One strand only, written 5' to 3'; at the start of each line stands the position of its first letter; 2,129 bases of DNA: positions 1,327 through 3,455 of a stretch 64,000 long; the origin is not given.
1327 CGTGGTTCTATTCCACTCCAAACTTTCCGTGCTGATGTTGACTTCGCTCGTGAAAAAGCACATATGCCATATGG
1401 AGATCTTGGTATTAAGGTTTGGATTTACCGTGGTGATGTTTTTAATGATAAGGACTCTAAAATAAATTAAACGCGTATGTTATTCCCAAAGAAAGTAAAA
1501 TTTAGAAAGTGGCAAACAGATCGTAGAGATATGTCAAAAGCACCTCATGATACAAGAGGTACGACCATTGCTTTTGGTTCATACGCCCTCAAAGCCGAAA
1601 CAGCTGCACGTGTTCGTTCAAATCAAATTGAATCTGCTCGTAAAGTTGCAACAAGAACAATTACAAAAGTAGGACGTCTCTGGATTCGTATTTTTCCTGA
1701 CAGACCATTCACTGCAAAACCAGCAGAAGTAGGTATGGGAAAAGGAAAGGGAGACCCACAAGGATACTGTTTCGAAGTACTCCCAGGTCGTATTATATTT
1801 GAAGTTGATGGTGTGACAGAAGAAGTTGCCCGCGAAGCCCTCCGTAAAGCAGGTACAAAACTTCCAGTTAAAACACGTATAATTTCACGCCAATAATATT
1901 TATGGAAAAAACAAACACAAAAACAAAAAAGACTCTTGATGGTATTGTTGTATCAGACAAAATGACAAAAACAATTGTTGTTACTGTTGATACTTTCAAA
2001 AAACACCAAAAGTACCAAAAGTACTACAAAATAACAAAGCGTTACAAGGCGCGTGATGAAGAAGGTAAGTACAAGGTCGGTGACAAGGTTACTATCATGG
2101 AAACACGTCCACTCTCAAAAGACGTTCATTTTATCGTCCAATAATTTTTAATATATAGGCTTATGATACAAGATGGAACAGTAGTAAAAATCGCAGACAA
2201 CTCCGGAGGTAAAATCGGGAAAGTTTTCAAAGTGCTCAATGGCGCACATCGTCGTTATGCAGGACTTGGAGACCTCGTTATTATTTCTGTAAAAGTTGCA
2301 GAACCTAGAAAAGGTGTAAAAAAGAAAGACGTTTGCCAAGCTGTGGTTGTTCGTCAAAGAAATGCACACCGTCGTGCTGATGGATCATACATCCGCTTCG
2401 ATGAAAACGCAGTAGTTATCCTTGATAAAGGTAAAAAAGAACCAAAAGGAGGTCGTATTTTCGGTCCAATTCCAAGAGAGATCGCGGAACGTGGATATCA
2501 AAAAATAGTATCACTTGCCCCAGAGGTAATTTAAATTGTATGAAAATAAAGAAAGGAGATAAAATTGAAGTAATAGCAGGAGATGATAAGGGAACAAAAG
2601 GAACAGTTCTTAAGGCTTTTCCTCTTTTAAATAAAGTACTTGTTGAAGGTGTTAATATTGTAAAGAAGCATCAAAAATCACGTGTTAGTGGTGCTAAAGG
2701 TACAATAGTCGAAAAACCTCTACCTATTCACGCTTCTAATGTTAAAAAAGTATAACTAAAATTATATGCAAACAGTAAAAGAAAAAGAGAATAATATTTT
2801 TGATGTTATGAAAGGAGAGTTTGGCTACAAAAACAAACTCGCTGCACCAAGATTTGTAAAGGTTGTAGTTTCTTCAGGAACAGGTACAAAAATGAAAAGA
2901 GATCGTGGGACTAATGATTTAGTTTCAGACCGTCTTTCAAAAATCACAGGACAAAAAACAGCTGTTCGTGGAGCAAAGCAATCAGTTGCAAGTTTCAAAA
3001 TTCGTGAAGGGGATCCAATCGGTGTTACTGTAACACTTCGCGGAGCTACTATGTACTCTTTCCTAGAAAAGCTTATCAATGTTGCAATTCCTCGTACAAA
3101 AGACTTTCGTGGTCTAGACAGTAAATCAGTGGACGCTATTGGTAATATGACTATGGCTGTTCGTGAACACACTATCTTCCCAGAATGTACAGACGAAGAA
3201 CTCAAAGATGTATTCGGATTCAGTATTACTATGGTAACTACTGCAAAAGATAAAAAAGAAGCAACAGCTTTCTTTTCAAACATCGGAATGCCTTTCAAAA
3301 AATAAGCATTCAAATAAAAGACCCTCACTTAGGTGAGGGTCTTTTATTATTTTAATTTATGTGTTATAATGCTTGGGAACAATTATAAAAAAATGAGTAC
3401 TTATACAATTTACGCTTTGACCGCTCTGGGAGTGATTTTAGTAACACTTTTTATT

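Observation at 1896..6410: Rearranged spc operon with a foreign gene, its own promoter and terminator inserted between rplE and rpsN; L29 and L30 absent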

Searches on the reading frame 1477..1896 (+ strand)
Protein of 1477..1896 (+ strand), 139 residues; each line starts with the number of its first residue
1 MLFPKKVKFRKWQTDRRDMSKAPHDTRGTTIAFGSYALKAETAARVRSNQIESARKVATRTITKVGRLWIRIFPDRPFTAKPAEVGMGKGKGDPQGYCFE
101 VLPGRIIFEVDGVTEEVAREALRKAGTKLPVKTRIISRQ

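Call 3: search_protein_families(library=pfam, proteins=[window:1477-1896:+], max_evalue=0.01)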
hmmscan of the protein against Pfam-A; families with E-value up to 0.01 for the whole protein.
window:1477-1896:+ (139 aa): 1 family
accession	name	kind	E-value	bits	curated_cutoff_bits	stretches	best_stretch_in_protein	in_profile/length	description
PF00252.24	Ribosomal_L16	-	1.5e-42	145.1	27.9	1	4-136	1-132/132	Ribosomal protein L16p/L10e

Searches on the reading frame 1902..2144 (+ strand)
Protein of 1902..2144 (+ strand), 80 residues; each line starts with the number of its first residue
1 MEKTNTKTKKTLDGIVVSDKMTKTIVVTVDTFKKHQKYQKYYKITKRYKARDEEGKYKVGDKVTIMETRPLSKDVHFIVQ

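Call 3: search_protein_families(library=pfam, proteins=[window:1902-2144:+], max_evalue=0.01)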
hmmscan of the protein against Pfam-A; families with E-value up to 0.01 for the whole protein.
window:1902-2144:+ (80 aa): 1 family
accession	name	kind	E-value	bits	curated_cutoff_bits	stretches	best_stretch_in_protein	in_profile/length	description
PF00366.26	Ribosomal_S17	-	2.8e-27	95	25.9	1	14-79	1-66/68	Ribosomal protein S17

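Call 10: search_protein_families(library=ncbifam, proteins=[window:1902-2144:+], max_evalue=0.1)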
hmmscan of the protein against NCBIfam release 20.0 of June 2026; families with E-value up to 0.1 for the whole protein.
window:1902-2144:+ (80 aa): 4 families
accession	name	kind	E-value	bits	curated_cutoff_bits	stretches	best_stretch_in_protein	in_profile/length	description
NF004123.1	PRK05610.1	equivalog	1.8e-26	92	74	1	9-79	1-71/72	30S ribosomal protein S17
TIGR03635.1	uS17_bact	equivalog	6.2e-26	90.3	88.7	1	9-79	1-71/72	30S ribosomal protein S17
NF006345.0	PRK08572.1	equivalog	1.1e-15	57.5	120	1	10-79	32-102/111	30S ribosomal protein S17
TIGR03630.1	uS17_arch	equivalog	3.5e-14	52.6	105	1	10-79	28-98/102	30S ribosomal protein S17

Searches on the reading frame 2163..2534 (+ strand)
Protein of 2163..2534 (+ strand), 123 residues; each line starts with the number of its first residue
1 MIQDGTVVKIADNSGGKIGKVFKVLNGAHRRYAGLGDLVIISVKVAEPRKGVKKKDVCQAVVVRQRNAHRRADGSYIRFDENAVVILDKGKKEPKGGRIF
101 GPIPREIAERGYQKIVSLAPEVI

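Call 3: search_protein_families(library=pfam, proteins=[window:2163-2534:+], max_evalue=0.01)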
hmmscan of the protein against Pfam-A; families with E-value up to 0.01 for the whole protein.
window:2163-2534:+ (123 aa): 1 family
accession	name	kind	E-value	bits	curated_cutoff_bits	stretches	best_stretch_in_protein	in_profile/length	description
PF00238.24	Ribosomal_L14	-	5e-45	152.8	23.6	1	1-123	1-122/122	Ribosomal protein L14p/L23e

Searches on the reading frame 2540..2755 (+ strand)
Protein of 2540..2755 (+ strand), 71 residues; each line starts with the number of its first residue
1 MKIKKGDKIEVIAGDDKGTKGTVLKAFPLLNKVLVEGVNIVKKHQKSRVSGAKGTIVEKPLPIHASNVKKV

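Call 3: search_protein_families(library=pfam, proteins=[window:2540-2755:+], max_evalue=0.01)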
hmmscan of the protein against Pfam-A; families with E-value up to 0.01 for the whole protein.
window:2540-2755:+ (71 aa): 4 families
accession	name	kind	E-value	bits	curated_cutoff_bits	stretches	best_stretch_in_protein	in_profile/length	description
PF17136.10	ribosomal_L24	-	8.9e-09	36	27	1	38-69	1-32/65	Ribosomal proteins 50S L24/mitochondrial 39S L24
PF00467.35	KOW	-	1.3e-06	28.5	22.3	1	5-36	1-32/32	KOW motif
PF23284.2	KOW2_Spt5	-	0.00017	21.8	28.9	1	5-25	1-21/50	Transcription elongation factor SPT5, second KOW domain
PF22682.2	Ribosomal_uL24m-like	-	0.0035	17.4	29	1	4-69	2-69/223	Large ribosomal subunit protein uL24m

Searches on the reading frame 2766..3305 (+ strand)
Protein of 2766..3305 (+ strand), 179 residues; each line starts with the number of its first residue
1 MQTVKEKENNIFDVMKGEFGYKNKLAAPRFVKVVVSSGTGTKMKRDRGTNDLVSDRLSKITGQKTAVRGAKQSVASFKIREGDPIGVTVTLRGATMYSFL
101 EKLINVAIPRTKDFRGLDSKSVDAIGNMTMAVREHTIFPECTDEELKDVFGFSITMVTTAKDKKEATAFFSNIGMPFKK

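Call 3: search_protein_families(library=pfam, proteins=[window:2766-3305:+], max_evalue=0.01)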
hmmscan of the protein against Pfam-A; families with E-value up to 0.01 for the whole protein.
window:2766-3305:+ (179 aa): 2 families
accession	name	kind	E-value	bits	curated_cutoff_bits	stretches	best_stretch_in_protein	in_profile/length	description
PF00673.26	Ribosomal_L5_C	-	6.7e-30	103.5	27.8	1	84-177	1-94/94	ribosomal L5P family C-terminus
PF00281.24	Ribosomal_L5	-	1.8e-10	41.3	34.9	1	23-80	1-57/57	Ribosomal protein L5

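Call 13: find_related_loci(query=window:2766-3305:+, collection=genome_contigs, flank=6000)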
Query window:2766-3305:+ (179 aa) in genome_contigs; peptide patterns used: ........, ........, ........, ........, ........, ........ (x = any residue, [..] = any of these).
172 stretches matched a pattern; 73 encode a relative of the query (tblastn E <= 1e-3); 73 distinct loci.
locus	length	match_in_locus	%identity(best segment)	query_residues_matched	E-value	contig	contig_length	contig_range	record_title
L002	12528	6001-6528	93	1-176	6e-110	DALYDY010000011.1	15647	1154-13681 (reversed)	MAG TPA_asm: Candidatus Paceibacterota bacterium isolate CTOTU14240 NODE_842_length_15647_cov_6.850308, whole genome sho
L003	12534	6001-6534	64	1-179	2e-81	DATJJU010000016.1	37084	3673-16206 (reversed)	MAG TPA_asm: Candidatus Paceibacterota bacterium isolate SMAG_U15574 k141_12798204, whole genome shotgun sequence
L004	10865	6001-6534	67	1-179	1e-80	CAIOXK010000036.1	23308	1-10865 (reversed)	Candidatus Nomurabacteria bacterium isolate Ki1-1-6m_bin-0473 genome assembly, contig: bin-0473:36/43, whole genome shot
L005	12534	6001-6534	66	1-179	4e-80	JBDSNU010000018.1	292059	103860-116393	MAG: Candidatus Paceibacterota bacterium isolate cluster1_bin.423 k127_13336265, whole genome shotgun sequence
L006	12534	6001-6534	66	1-179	3e-80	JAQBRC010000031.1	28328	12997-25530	MAG: Candidatus Nomurabacteria bacterium isolate RYN_389 scaffold_729727, whole genome shotgun sequence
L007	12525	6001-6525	68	1-179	2e-80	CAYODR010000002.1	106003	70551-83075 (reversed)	MAG TPA_asm: uncultured Candidatus Saccharibacteria bacterium isolate SRP344714_co1_234 genome assembly, contig: NODE_45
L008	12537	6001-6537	67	1-179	3e-80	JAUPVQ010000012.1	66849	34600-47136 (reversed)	MAG: Patescibacteria group bacterium isolate erpe_2018_sw_30hr_WHONDRS-SW48-000095_B_bin.94 scaffold_136521, whole genom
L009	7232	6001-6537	66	1-179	6e-80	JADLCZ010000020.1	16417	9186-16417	MAG: Candidatus Nomurabacteria bacterium isolate SJ250 c_000000362546, whole genome shotgun sequence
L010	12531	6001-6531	69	3-179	8e-80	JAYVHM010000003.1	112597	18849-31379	MAG: bacterium isolate GL49_Down_metabat_72 GL49_Down_metabat_72_2, whole genome shotgun sequence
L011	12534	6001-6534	65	1-179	1e-79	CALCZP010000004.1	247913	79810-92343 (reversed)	MAG TPA_asm: uncultured bacterium isolate SRR6231138_bin.7_CONCOCT_v1.1_MAG genome assembly, contig: ERZ650240.2, whole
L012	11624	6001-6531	69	3-179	1e-79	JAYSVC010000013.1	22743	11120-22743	MAG: bacterium isolate GFS_12699 GFS_12699_12, whole genome shotgun sequence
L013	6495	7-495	70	17-179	7e-80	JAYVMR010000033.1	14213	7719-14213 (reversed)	MAG: Candidatus Nomurabacteria bacterium isolate GL61_DN_metabat_25 GL61_DN_metabat_25_32, whole genome shotgun sequence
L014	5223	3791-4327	65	1-179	1e-79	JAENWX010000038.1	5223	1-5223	MAG: Candidatus Paceibacterota bacterium isolate 5_8_m_bin13 k141_936930_length_5223_cov_157.0000, whole genome shotgun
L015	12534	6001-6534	65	1-179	2e-78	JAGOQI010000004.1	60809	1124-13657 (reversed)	MAG: Candidatus Paceibacterota bacterium isolate Gw_Bodden_bin_186 Gw_Bodden_553_length_60809_cov_8.281138, whole genome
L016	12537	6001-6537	64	1-179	2e-77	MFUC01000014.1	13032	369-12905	MAG: Candidatus Nomurabacteria bacterium RIFCSPHIGHO2_02_FULL_38_15 rifcsphigho2_02_scaffold_26797, whole genome shotgun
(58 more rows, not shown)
